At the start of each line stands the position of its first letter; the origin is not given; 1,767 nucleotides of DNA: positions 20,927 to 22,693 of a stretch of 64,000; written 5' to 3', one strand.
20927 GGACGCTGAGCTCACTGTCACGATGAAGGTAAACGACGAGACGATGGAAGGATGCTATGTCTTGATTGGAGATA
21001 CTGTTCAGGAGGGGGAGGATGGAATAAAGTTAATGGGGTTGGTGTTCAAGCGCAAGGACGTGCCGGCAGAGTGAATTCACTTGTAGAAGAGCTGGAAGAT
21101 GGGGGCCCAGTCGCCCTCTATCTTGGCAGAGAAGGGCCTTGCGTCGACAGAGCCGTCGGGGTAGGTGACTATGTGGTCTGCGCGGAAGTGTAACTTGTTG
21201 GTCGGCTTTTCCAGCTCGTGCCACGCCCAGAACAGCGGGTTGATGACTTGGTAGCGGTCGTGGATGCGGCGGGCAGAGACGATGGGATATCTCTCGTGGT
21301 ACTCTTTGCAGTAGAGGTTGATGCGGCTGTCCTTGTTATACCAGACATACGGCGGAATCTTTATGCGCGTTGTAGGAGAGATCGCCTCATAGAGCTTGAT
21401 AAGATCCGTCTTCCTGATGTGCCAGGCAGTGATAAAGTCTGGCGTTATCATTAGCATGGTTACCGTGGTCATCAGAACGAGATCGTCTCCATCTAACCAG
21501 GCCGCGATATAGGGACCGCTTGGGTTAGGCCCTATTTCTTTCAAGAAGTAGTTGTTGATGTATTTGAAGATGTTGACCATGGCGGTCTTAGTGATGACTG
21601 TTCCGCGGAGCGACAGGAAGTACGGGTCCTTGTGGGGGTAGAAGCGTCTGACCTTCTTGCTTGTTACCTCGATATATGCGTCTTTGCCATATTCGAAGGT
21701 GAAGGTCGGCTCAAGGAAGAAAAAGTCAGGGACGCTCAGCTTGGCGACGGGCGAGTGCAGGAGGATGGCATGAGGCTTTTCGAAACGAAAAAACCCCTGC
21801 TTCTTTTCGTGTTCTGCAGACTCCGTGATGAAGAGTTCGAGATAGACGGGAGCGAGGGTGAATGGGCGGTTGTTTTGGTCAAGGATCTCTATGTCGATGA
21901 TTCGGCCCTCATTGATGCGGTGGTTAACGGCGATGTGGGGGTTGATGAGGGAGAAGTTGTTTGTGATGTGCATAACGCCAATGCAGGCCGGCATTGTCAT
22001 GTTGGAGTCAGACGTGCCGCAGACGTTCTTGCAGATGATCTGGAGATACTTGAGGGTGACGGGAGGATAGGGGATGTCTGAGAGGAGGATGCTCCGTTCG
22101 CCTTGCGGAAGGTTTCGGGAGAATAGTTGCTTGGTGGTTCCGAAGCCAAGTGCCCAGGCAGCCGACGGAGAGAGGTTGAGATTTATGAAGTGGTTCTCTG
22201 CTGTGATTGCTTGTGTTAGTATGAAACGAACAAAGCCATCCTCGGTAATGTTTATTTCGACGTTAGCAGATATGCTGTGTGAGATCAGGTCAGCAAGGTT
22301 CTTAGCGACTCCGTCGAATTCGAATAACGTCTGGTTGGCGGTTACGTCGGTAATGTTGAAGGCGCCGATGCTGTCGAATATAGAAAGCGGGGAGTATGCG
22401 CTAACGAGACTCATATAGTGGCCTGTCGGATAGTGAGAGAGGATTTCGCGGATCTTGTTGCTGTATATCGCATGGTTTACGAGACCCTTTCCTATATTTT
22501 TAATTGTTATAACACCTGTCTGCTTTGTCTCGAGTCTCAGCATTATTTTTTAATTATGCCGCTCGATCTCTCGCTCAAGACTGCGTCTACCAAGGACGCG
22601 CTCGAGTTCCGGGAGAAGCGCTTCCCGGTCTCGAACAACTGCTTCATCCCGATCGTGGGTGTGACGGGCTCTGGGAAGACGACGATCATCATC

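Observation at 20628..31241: Structural module lacks an obvious adenain-type protease and the MCP is not recognisable by eye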

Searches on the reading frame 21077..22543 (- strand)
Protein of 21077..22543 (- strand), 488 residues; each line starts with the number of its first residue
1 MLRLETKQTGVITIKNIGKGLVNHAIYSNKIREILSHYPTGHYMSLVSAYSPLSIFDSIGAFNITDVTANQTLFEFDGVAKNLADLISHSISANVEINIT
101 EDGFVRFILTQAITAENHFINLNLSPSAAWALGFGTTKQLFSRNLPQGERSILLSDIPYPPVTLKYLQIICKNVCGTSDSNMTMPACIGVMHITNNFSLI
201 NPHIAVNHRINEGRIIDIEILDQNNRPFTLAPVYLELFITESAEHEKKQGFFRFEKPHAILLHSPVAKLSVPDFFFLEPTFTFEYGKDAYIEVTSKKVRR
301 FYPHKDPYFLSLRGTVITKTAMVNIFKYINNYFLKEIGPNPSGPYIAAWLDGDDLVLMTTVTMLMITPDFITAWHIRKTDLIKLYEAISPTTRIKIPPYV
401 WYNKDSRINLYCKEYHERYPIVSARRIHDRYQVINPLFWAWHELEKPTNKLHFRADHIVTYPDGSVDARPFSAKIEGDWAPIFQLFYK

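Call 4: search_protein_families(library=pfam, proteins=[window:21077-22543:-], max_evalue=0.01)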
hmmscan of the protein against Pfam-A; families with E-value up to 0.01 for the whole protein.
window:21077-22543:- (488 aa): 0 families

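Call 11: search_solved_structures(query=window:21077-22543:-, max_evalue=10)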
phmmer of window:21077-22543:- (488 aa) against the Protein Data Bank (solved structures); distinct sequences matched with E-value up to 10: 4.
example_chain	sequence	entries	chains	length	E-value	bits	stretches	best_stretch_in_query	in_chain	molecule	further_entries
6j74_A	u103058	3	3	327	0.0035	19.3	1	348-381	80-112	Protein prenyltransferase alpha subunit repeat-containing protein 1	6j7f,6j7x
6j6x_A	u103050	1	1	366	0.0041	19.1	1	348-381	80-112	Protein prenyltransferase alpha subunit repeat-containing protein 1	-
6o60_A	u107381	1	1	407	0.0047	18.9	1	348-381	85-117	Protein prenyltransferase alpha subunit repeat-containing protein 1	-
6rd4_7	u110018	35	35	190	1.1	11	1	278-316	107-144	Mitochondrial ATP synthase associated protein ASA7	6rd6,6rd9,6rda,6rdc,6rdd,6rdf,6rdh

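Call 21: find_homologous_proteins(query=window:21077-22543:-, max_evalue=0.001)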
Query window:21077-22543:- (488 aa): 34 proteins with E <= 0.001 among 3516 candidates.
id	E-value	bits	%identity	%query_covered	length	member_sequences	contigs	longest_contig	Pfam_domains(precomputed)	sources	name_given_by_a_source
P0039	0.0e+0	1096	96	100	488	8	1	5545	-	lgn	-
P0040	7.6e-292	986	84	100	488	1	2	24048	-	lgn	-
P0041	1.0e-256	870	76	100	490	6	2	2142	-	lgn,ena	-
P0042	6.4e-152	525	52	100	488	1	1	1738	-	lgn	-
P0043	1.3e-140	487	48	100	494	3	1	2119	-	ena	-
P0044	4.8e-139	482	47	100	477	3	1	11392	-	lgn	-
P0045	1.4e-138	481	47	100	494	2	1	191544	-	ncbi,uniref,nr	ncbi:Hypothetical protein GLP15_2182 [Giardia lamblia P15]|uniref:Uncharacterized protein n=1 Tax=Gi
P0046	1.2e-135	471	45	100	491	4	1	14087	-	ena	-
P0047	1.2e-133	465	45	100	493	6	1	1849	-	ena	-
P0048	2.1e-133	464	46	100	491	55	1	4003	-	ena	-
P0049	2.8e-133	463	47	100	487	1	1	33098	-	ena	-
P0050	8.3e-132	458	45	100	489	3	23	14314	-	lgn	-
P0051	1.3e-128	448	46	100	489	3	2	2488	-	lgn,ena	-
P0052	2.4e-128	447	45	100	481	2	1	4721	-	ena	-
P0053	3.7e-127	443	50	91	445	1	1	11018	-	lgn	-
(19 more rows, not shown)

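Call 26: search_solved_structures(query=A2, max_evalue=10)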
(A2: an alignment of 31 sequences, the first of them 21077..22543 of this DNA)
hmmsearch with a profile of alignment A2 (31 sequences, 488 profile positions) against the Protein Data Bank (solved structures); distinct sequences matched with E-value up to 10: 3.
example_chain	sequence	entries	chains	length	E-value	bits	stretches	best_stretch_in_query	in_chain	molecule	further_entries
9ygm_SQ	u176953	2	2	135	0.085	15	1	117-172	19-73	40S ribosomal protein eS12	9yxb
7a26_AAA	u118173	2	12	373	0.26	13.4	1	20-102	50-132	SmhA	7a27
7qql_C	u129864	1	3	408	1.2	11.1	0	206-225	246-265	Gamma-2-syntrophin,Annexin A2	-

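Call 60: predict_structure(alignment_id=A2)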
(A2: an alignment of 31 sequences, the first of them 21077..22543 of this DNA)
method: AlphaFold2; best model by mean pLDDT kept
length: 488 residues; sequences in the alignment: 31
mean_pLDDT: 82.7   pTM: 0.79
mean pLDDT of the five models: 82.7, 80.9, 80.2, 80.1, 78.7
residues with pLDDT >= 90: 167; 70-90: 249; 50-70: 53; < 50: 19
segments of 3 or more residues with pLDDT < 50: 197-207, 376-378, 473-476
pLDDT, mean of each block of 10 residues (from residue 1): 91 85 91 78 77 86 91 87 84 84 91 72 94 95 79 93 88 63 72 60 49 80 91 86 64 76 88 83 85 90 93 89 94 92 91 89 88 58 82 84 89 91 86 67 92 90 83 56 85
secondary structure, 60 per line:
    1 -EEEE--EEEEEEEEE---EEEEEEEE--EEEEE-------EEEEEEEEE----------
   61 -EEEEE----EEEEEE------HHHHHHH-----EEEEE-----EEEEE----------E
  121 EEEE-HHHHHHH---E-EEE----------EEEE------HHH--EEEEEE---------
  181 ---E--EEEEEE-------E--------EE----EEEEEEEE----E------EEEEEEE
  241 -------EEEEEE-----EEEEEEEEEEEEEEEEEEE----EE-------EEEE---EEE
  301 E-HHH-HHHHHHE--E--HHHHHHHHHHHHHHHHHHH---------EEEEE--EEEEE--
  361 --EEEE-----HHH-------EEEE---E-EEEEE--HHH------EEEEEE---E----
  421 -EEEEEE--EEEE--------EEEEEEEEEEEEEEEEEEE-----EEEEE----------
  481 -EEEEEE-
elements in order: E2-5 E8-16 E20-27 E30-34 E42-50 E62-66 E71-76 H83-89 E95-99 E105-109 E120-124 H126-132 E138-140 E151-154 E166-171 E187-192 E215-222 E234-240 E248-253 E259-277 E291-294 E298-301 H307-312 H319-337 E347-351 E354-358 E363-366 E382-385 E391-395 E407-412 E422-427 E430-433 E442-460 E466-470 E482-487
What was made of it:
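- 21077..22543 (-): Penton (minor capsid, vertex) protein, 488 aa, GL50803_0016693. Jelly-roll base plus a C-terminal domain. AF2 pLDDT 82.7, pTM 0.79 (call 60).
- Penton: confident model (call 60).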

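Call 78: search_protein_families(library=pfam, proteins=[window:21077-22543:-], max_evalue=10)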
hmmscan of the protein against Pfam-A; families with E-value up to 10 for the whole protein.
window:21077-22543:- (488 aa): 0 families

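Call 84: fold_search(model_id=the predicted structure, library=viral)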
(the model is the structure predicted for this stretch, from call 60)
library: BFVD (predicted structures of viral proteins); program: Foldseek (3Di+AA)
matches with E <= 10: 681; with E <= 0.001: 16
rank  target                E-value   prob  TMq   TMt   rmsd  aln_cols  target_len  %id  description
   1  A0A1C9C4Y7            9.8e-09  1.00  0.19  0.23  13.1       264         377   12  Uncharacterized protein [Heterosigma akashiwo virus 01]
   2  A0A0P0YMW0            2.5e-07  1.00  0.22  0.38  11.8       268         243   13  (no name in the UniProt tables at hand)
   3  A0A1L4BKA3            6.1e-07  1.00  0.18  0.27  14.0       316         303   10  Minor capsid protein [Cafeteriavirus-dependent mavirus]
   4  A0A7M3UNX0            2.1e-06  1.00  0.22  0.34  10.6       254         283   12  DUF5901 domain-containing protein [Pyramimonas orientalis virus]
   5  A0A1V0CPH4            2.6e-06  1.00  0.17  0.27  14.3       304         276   14  (no name in the UniProt tables at hand)
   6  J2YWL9                4.4e-06  1.00  0.15  0.18  16.0       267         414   11  (no name in the UniProt tables at hand)
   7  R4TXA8                7.8e-06  1.00  0.18  0.22  14.3       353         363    9  (no name in the UniProt tables at hand)
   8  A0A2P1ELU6            1.1e-05  1.00  0.18  0.17  10.2       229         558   11  Putative low complexity protein [Moumouvirus australiensis]
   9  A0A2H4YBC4            1.4e-05  1.00  0.19  0.24  13.5       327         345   11  (no name in the UniProt tables at hand)
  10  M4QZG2                1.6e-05  1.00  0.18  0.25  12.5       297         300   13  Uncharacterized protein [Tetraselmis viridis virus S1]
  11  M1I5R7                1.9e-05  1.00  0.19  0.25  10.6       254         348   14  (no name in the UniProt tables at hand)
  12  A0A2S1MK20            1.9e-05  1.00  0.16  0.26  12.0       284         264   12  LO5 [Rhynchobatus djiddensis adomavirus 1]
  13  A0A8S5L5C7            2.9e-05  1.00  0.18  0.33  14.5       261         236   13  Uncharacterized protein [MELD virus sp.]
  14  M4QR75                5.0e-05  1.00  0.21  0.25  12.6       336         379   13  Uncharacterized protein [Tetraselmis viridis virus S1]
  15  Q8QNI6                7.5e-04  0.69  0.13  0.12  23.5       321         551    9  EsV-1-91 [Ectocarpus siliculosus virus 1 (isolate New Zealand/Kaikoura/1988)]
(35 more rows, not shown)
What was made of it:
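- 21077..22543 (-): Foldseek against BFVD: 16 hits at E<=1e-3, including the mavirus minor capsid protein at 6e-7 (call 84).
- Closest known: Polinton-like viruses. Same: The penton model hits Tetraselmis viridis virus S1 proteins (call 84).
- Foldseek hits include mavirus, adomavirus, PLV and NCLDV vertex proteins (call 84).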

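Call 101: list_cluster_members(proteins=[window:21077-22543:-, window:24479-27097:+, window:22556-23500:+, window:27113-28141:+, window:23507-23896:+, window:23917-24462:+, window:30585-31241:-, window:39160-42756:+])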
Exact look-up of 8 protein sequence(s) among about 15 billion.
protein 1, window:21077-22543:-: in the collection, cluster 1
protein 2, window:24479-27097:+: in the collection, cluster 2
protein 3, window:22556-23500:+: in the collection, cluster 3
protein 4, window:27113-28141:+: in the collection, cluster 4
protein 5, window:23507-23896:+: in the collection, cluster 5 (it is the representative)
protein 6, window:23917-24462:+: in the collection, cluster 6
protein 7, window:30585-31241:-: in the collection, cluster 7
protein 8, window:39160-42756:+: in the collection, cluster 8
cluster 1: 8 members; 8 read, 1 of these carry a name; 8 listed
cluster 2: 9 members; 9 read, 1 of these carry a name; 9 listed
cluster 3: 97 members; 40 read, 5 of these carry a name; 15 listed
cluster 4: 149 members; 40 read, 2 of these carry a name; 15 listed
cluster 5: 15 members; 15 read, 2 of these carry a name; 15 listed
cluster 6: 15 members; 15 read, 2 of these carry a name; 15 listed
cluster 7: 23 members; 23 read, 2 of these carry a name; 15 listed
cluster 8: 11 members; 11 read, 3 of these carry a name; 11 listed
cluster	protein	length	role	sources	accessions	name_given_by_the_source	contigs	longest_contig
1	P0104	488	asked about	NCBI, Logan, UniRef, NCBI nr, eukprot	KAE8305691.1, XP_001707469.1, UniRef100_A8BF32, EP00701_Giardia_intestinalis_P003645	hypothetical protein GL50803_0016693 [Giardia duodenalis] | Uncharacterized protein n=1 Tax=Giardia intestinalis (strain ATCC 50803 / WB clone C6) ... | hypothetical protein GL50803_0016693 [Giardia intestinalis]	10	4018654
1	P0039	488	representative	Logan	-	-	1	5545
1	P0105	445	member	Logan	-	-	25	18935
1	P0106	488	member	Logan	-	-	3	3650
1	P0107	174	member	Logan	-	-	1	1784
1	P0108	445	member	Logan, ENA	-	-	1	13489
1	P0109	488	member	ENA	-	-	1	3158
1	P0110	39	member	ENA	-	-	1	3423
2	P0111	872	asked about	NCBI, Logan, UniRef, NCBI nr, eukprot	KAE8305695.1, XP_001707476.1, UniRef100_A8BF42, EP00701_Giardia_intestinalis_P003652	hypothetical protein GL50803_0016690 [Giardia duodenalis] | Uncharacterized protein n=1 Tax=Giardia intestinalis (strain ATCC 50803 / WB clone C6) ... | hypothetical protein GL50803_0016690 [Giardia intestinalis]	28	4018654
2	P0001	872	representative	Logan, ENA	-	-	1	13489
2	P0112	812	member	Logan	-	-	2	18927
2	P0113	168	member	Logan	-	-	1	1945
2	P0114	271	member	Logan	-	-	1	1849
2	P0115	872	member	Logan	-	-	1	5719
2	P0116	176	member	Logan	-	-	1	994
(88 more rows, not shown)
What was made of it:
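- All module genes are annotated 'hypothetical protein' in the WB reference (call 101).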
